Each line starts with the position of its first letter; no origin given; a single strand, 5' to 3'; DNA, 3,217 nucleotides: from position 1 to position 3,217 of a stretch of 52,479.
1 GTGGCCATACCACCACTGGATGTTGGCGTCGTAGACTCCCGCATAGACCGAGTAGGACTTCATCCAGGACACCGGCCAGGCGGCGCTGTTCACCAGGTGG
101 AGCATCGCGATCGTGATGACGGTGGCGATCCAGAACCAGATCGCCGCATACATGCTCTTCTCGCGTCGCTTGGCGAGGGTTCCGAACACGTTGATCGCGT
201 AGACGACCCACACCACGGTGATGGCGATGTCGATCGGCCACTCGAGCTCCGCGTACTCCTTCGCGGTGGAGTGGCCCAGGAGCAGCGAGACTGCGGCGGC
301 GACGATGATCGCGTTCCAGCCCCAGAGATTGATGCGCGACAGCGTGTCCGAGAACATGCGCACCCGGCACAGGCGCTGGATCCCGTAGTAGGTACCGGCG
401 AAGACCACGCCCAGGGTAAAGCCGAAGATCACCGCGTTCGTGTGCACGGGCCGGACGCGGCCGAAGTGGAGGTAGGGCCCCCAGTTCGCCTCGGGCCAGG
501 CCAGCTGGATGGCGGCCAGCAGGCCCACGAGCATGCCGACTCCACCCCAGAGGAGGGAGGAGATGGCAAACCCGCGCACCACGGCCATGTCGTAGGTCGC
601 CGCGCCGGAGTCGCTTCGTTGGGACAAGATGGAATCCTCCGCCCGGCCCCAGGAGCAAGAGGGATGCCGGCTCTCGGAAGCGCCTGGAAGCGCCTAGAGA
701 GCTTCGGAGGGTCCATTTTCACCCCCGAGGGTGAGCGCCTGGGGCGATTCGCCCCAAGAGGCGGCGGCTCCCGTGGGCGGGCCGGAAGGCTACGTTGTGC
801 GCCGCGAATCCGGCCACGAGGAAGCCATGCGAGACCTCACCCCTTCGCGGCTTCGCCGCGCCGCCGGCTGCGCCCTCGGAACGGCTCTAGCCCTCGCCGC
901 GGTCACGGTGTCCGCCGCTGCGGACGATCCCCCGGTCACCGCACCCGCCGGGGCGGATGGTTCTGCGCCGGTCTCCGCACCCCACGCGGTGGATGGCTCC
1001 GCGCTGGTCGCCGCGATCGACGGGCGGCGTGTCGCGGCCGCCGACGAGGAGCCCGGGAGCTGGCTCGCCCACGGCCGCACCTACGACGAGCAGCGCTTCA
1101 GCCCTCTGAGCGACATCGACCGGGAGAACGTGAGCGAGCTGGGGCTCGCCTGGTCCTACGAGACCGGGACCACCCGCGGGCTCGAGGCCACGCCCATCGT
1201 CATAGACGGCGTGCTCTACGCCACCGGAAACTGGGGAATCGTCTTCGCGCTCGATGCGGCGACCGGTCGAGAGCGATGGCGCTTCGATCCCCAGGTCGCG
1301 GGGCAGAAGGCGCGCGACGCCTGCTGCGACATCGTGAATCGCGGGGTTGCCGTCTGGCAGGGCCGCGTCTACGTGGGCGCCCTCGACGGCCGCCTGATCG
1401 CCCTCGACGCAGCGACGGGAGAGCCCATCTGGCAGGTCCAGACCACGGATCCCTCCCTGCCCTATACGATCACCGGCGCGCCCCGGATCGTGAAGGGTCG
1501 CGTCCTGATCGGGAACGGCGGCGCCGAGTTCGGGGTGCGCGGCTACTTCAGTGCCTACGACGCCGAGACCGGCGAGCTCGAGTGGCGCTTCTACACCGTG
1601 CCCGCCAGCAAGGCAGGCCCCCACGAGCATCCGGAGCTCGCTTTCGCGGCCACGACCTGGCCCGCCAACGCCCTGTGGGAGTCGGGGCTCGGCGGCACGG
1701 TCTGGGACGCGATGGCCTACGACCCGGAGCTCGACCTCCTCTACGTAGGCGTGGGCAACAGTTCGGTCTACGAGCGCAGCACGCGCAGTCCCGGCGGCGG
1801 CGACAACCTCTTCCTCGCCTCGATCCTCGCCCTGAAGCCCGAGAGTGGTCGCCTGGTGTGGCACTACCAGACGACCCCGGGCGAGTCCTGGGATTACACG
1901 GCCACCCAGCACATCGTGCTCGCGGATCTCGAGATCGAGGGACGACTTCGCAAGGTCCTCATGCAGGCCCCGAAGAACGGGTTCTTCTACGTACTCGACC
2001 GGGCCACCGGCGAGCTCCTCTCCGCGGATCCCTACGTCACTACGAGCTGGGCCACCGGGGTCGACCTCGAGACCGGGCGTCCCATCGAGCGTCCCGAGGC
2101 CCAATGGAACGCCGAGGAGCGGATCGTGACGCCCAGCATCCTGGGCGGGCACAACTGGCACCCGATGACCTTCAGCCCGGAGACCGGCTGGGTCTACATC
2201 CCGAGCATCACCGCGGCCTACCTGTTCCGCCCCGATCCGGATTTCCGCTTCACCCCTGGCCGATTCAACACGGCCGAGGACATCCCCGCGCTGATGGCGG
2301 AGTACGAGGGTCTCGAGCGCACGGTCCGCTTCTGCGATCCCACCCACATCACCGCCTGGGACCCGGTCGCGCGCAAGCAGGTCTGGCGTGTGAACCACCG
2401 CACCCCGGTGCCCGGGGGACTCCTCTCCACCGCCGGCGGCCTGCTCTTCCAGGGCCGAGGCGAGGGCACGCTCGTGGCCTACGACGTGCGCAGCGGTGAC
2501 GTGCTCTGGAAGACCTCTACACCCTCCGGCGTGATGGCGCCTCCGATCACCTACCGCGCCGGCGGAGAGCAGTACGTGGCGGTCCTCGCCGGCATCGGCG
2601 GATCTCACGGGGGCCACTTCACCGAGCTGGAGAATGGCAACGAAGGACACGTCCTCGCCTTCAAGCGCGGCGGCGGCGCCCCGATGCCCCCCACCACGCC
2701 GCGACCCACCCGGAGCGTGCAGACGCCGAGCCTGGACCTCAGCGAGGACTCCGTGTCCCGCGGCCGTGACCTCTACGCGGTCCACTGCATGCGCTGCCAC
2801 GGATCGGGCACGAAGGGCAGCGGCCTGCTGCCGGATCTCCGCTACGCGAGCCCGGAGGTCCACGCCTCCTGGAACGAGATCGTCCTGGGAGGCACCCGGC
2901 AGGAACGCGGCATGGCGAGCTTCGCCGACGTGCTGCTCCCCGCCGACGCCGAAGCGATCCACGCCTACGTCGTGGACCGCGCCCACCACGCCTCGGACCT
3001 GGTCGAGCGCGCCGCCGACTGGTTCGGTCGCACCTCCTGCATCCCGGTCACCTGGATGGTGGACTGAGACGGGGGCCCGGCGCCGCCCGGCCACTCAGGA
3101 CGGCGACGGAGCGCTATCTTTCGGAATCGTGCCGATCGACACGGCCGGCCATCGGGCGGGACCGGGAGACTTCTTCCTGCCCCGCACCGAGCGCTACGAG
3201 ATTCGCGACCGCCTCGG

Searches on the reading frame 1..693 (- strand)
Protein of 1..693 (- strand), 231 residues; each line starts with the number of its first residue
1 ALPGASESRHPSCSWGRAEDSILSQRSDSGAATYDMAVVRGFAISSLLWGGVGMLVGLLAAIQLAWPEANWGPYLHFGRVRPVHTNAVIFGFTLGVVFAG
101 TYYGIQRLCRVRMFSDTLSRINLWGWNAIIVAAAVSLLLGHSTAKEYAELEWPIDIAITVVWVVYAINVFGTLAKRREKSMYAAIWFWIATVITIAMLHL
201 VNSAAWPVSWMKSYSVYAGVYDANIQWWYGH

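Call 94: search_protein_families(library=pfam, proteins=[window:1-693:-], max_evalue=0.01)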
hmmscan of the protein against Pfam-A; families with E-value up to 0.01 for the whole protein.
window:1-693:- (231 aa): 1 family
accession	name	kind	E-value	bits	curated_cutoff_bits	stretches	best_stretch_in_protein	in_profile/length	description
PF00115.25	COX1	-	3e-39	135.6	34.8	1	38-231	2-211/436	Cytochrome C and Quinol oxidase polypeptide I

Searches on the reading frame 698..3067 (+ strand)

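Call 53: search_protein_families(library=pfam, proteins=[window:698-3067:+], max_evalue=0.00001)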
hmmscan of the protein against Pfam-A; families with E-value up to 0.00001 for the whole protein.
window:698-3067:+ (789 aa): 4 families
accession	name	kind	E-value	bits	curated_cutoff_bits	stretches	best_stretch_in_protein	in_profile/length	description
PF01011.28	PQQ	-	4.1e-85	287.1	26.7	2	122-440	1-334/595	Glucose/ethanol/alcohol dehydrogenase, beta-propeller domain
PF13360.13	PQQ_2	-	1.2e-28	100.8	27.6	2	152-297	17-143/233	Outer membrane protein assembly factor BamB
PF13570.13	Beta-prop_ACSF4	-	8.9e-12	45.5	133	0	163-272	6-109/329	Beta-alanine-activating enzyme, beta-propeller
PF13442.11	Cytochrome_CBB3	-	1e-07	32.6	27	1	686-758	3-68/68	Cytochrome C oxidase, cbb3-type, subunit III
